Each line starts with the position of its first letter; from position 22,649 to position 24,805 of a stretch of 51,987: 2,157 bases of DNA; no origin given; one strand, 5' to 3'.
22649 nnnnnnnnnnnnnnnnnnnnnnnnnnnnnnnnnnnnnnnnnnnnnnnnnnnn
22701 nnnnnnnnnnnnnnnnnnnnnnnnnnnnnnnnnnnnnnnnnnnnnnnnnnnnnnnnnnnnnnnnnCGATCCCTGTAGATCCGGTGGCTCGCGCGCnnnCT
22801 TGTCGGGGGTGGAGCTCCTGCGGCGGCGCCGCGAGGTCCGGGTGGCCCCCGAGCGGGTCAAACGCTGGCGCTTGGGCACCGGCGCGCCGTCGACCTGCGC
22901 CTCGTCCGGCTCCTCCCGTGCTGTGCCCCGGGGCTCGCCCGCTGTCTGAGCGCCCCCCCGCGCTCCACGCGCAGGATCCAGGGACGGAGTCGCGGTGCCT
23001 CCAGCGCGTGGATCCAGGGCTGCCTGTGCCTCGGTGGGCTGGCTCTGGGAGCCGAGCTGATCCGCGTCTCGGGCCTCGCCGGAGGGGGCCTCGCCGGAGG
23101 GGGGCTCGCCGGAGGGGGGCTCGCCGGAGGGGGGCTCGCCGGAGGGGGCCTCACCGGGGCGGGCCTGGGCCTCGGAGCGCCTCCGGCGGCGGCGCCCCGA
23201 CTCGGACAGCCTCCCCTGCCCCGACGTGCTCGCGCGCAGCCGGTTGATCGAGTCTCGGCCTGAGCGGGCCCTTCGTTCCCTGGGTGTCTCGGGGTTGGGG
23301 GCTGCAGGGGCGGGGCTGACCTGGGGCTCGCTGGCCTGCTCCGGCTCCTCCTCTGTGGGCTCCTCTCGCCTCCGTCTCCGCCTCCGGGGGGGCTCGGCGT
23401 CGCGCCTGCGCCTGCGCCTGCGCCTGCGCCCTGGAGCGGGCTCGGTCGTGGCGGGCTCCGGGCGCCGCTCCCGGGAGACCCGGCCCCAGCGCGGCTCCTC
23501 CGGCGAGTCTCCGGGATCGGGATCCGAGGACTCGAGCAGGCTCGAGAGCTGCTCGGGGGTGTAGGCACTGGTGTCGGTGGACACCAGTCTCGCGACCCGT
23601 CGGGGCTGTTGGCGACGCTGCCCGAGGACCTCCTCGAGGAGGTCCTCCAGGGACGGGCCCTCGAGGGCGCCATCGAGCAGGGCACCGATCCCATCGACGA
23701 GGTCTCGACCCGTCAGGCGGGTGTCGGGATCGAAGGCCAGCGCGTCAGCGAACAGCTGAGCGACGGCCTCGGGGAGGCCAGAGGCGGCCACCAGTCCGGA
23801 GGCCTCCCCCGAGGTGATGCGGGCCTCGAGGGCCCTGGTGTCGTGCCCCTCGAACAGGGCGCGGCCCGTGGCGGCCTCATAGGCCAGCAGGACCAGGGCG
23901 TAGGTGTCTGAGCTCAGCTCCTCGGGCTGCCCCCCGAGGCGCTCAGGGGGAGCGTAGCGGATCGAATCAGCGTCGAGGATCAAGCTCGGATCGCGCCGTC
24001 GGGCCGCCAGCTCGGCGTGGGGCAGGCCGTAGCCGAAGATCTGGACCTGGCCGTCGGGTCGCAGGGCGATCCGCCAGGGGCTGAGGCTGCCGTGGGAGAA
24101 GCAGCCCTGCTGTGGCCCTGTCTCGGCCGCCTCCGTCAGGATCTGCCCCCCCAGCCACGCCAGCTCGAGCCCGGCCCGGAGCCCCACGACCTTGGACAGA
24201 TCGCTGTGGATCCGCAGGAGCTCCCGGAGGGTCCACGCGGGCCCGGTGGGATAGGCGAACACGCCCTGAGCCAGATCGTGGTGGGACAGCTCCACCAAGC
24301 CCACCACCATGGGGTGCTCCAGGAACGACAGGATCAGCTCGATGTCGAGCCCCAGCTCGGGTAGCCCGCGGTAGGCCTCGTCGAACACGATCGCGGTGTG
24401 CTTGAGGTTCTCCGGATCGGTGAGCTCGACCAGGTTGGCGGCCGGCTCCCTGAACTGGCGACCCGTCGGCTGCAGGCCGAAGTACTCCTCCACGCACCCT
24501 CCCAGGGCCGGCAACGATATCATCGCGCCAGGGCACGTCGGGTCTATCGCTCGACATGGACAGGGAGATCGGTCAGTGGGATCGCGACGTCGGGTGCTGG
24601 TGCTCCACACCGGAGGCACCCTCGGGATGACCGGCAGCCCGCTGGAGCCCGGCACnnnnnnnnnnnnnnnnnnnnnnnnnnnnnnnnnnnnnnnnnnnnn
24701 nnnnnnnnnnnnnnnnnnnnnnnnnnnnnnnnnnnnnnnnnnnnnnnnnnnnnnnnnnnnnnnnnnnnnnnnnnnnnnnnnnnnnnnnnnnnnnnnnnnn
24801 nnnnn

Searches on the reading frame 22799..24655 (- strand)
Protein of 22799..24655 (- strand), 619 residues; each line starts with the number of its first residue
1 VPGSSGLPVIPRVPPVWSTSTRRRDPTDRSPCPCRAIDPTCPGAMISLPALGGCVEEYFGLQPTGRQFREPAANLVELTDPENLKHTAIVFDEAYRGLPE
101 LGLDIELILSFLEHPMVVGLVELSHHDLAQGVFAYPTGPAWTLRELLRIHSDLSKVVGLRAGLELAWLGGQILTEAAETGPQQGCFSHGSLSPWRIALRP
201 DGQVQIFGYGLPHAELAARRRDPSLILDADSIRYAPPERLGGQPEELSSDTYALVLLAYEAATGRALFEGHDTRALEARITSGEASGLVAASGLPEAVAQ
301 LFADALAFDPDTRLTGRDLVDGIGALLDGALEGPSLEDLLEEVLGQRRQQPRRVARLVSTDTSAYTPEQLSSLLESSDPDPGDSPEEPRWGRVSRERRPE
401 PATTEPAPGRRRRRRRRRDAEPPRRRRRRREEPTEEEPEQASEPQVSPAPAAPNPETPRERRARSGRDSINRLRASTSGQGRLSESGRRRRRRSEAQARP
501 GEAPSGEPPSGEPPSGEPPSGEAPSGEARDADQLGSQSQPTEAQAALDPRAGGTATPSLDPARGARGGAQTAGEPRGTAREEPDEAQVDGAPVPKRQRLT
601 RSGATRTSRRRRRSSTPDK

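Call 67: search_protein_families(library=pfam, proteins=[window:22799-24655:-], max_evalue=0.0001)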
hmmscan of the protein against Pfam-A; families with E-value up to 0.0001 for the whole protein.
window:22799-24655:- (619 aa): 1 family
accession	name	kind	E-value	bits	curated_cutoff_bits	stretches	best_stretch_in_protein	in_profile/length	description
PF00069.31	Pkinase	-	4e-05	23.6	31.7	1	231-320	160-258/263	Protein kinase domain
